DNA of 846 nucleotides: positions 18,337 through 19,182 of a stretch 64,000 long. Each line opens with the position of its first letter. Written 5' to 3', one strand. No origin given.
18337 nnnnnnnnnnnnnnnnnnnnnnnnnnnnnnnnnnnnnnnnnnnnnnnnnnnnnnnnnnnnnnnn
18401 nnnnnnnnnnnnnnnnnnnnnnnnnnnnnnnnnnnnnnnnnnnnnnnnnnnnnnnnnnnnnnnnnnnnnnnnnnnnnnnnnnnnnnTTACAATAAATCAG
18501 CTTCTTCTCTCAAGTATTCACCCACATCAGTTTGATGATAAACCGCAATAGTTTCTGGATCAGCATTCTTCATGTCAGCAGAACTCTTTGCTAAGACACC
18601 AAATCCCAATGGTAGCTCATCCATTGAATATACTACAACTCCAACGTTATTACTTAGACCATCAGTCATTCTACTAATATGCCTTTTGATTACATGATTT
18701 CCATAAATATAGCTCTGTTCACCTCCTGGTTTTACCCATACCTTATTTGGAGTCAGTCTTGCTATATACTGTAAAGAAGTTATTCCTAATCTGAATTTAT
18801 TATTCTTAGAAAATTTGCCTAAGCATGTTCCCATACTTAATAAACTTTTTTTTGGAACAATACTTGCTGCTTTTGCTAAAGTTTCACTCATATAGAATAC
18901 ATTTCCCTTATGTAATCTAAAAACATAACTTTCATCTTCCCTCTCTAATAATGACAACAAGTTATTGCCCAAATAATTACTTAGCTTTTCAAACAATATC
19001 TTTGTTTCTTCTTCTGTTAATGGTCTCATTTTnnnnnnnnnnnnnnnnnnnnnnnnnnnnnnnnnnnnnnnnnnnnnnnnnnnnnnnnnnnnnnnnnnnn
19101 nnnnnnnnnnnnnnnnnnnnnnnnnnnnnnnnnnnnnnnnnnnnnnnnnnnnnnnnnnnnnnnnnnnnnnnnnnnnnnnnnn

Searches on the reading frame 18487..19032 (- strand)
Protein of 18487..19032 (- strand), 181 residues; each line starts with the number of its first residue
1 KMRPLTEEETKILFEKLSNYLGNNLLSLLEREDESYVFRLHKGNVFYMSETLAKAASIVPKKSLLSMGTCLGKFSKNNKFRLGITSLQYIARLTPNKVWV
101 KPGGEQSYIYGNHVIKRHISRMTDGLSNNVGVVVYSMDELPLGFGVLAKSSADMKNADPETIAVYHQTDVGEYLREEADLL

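Call 16: search_protein_families(library=pfam, proteins=[window:18487-19032:-], max_evalue=0.001)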
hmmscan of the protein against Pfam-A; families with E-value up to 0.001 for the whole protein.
window:18487-19032:- (181 aa): 2 families
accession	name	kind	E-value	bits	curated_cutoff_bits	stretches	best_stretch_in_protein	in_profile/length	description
PF17833.7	pre-PUA_NIP7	-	7.6e-26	90.7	23.1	1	2-84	1-80/80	NIP7/UPF0113, pre-PUA domain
PF03657.19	UPF0113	-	1.4e-22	80.2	23.8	1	97-176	1-73/73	UPF0113 PUA domain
